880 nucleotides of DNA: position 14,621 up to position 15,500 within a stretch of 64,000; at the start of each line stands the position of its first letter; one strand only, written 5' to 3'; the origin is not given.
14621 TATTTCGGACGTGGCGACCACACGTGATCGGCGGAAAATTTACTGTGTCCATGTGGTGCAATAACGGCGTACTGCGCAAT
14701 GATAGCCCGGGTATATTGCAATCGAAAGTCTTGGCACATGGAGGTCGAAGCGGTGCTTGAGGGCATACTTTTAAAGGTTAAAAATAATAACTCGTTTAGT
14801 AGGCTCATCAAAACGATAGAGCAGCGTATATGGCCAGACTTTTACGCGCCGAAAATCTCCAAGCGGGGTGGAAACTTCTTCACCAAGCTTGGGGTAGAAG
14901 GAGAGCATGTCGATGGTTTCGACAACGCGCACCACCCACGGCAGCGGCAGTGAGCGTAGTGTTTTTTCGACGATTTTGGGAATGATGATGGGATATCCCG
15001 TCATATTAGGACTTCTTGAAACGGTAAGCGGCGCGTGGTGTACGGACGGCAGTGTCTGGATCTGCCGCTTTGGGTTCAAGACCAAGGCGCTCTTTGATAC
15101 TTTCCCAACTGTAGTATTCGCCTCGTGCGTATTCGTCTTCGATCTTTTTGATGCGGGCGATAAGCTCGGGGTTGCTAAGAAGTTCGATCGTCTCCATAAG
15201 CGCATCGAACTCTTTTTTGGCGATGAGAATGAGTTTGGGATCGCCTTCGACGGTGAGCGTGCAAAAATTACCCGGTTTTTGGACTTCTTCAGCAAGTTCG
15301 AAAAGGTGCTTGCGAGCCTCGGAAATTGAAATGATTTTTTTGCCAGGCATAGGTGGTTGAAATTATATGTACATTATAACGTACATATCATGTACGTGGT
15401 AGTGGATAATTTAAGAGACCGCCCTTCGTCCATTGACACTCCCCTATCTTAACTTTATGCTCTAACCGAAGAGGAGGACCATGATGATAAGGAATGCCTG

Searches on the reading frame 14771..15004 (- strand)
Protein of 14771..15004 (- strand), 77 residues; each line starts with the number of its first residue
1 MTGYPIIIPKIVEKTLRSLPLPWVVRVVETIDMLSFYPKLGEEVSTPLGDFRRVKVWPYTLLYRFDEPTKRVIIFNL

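Call 3: search_protein_families(library=pfam, proteins=[window:14771-15004:-], max_evalue=1)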
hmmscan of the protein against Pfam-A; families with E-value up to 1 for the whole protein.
window:14771-15004:- (77 aa): 1 family
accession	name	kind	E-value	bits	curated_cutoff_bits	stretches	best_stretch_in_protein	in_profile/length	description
PF05016.21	ParE_toxin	-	0.0002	22.3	23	1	26-74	31-79/89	ParE toxin of type II toxin-antitoxin system, parDE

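Call 5: search_protein_families(library=padloc, proteins=[window:14771-15004:-], max_evalue=1)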
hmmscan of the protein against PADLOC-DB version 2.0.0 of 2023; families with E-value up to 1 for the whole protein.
window:14771-15004:- (77 aa): 0 families

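Call 6: search_protein_families(library=ncbifam, proteins=[window:14771-15004:-], max_evalue=1)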
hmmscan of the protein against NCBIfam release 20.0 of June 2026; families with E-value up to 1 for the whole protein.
window:14771-15004:- (77 aa): 0 families

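Call 46: search_solved_structures(query=window:14771-15004:-, max_evalue=1)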
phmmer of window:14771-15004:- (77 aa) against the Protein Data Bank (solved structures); distinct sequences matched with E-value up to 1: 0.

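Call 48: search_dna_similar(query=window:14771-15004:-, collection=plasmids, mode=protein, max_evalue=0.01, max_rows=10)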
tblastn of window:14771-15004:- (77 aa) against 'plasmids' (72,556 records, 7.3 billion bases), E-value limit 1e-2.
No match.

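Call 61: search_protein_families(library=phrogs, proteins=[window:14771-15004:-], max_evalue=0.01)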
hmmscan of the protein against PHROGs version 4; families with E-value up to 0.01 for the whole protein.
window:14771-15004:- (77 aa): 0 families

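Call 68: predict_structure(protein=window:14771-15004:-)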
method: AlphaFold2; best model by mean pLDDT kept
length: 77 residues; sequences in the alignment: 1
mean_pLDDT: 67.5   pTM: 0.50
mean pLDDT of the five models: 67.5, 55.9, 54.7, 50.8, 50.2
residues with pLDDT >= 90: 0; 70-90: 39; 50-70: 28; < 50: 10
segments of 3 or more residues with pLDDT < 50: 1-7, 9-11
pLDDT, mean of each block of 10 residues (from residue 1): 42 59 70 70 80 79 72 68
secondary structure, 60 per line:
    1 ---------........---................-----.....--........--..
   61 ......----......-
elements in order: H10-17 H21-36 E42-46 E49-56 E59-66 E71-76

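Call 72: fold_search(model_id=the predicted structure, library=pdb)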
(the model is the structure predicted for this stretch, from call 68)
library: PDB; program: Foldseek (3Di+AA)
matches with E <= 10: 452; with E <= 0.001: 0
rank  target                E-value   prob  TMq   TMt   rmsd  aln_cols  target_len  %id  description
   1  9g12_B                1.2e-02  1.00  0.77  0.71   2.1        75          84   24  Mycobacterium tuberculosis RelBE1 toxin-antitoxin system; rv1247c (relB1 antitoxin), rv1246c (relE1 toxin) (released 2025-12-17)
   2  3g5o_B                1.6e-02  1.00  0.76  0.73   2.3        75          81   27  The crystal structure of the toxin-antitoxin complex RelBE2 (Rv2865-2866) from Mycobacterium tuberculosis (released 2009-04-14)
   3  2khe_MODEL_1_A        2.1e-02  1.00  0.68  0.61   2.8        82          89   22  Solution Structure of the Bacterial Toxin Rele from Thermus Thermophilus HB8 (released 2010-03-31)
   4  4v7k_Ay               4.5e-02  1.00  0.74  0.63   2.4        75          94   15  Structure of RelE nuclease bound to the 70S ribosome (postcleavage state) (released 2014-07-09)
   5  3g5o_C                5.9e-02  1.00  0.74  0.67   2.7        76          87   26  The crystal structure of the toxin-antitoxin complex RelBE2 (Rv2865-2866) from Mycobacterium tuberculosis (released 2009-04-14)
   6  4v7j_Ay               8.6e-02  1.00  0.72  0.61   2.3        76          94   16  Structure of RelE nuclease bound to the 70S ribosome (precleavage state) (released 2014-07-09)
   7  9g12_A                9.1e-02  1.00  0.76  0.70   2.9        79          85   22  Mycobacterium tuberculosis RelBE1 toxin-antitoxin system; rv1247c (relB1 antitoxin), rv1246c (relE1 toxin) (released 2025-12-17)
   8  9w3a_B                1.4e-01  0.90  0.51  0.37   4.8        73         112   19  Crystal structure of PfiAT toxin-antitoxin complex (released 2026-02-11)
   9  9w3a_D                2.0e-01  0.93  0.53  0.39   3.0        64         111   20  Crystal structure of PfiAT toxin-antitoxin complex (released 2026-02-11)
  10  4fxe_F                2.1e-01  0.99  0.74  0.73   2.3        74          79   15  Crystal structure of the intact E. coli RelBE toxin-antitoxin complex (released 2012-08-29)
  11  4fxe_E                2.2e-01  0.98  0.73  0.70   2.3        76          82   16  Crystal structure of the intact E. coli RelBE toxin-antitoxin complex (released 2012-08-29)
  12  3kxe_A                2.5e-01  0.96  0.57  0.48   2.3        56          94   18  A conserved mode of protein recognition and binding in a ParD-ParE toxin-antitoxin complex (released 2010-02-23)
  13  9w3a_A                2.7e-01  0.80  0.51  0.37   4.8        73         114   19  Crystal structure of PfiAT toxin-antitoxin complex (released 2026-02-11)
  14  9w3a_C                2.7e-01  0.77  0.50  0.37   4.8        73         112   19  Crystal structure of PfiAT toxin-antitoxin complex (released 2026-02-11)
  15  5ja9_D                3.3e-01  0.82  0.59  0.47   3.8        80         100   18  Crystal structure of the HigB2 toxin in complex with Nb6 (released 2017-04-05)
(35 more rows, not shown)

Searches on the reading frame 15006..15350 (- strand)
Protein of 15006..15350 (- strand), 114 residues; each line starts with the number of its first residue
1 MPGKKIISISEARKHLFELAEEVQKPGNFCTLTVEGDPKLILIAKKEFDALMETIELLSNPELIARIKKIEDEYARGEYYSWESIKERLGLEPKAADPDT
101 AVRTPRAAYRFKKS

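Call 3: search_protein_families(library=pfam, proteins=[window:15006-15350:-], max_evalue=1)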
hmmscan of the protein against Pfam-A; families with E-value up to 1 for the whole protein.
window:15006-15350:- (114 aa): 1 family
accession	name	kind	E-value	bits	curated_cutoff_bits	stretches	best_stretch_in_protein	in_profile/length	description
PF02604.26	PhdYeFM_antitox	-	2.8e-11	43.5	29.8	1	5-75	2-72/74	Antitoxin Phd_YefM, type II toxin-antitoxin system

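Call 5: search_protein_families(library=padloc, proteins=[window:15006-15350:-], max_evalue=1)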
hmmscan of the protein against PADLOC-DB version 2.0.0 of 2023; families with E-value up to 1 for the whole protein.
window:15006-15350:- (114 aa): 0 families

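Call 6: search_protein_families(library=ncbifam, proteins=[window:15006-15350:-], max_evalue=1)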
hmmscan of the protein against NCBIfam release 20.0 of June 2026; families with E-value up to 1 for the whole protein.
window:15006-15350:- (114 aa): 1 family
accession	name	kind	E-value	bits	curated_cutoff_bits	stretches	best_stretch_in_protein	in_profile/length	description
TIGR01552.1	phd_fam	subfamily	4.1e-06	26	20.8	1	7-58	2-52/53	type II toxin-antitoxin system prevent-host-death family antitoxin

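Call 61: search_protein_families(library=phrogs, proteins=[window:15006-15350:-], max_evalue=0.01)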
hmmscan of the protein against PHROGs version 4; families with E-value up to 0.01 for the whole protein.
window:15006-15350:- (114 aa): 2 families
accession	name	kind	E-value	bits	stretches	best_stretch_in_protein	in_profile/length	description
phrog_10078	-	unknown function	2.4e-05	25.3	1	5-87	2-84/87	-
phrog_2268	-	moron, auxiliary metabolic gene and host takeover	0.00073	20.6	1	5-90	3-80/84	antitoxin from a toxin-antitoxin system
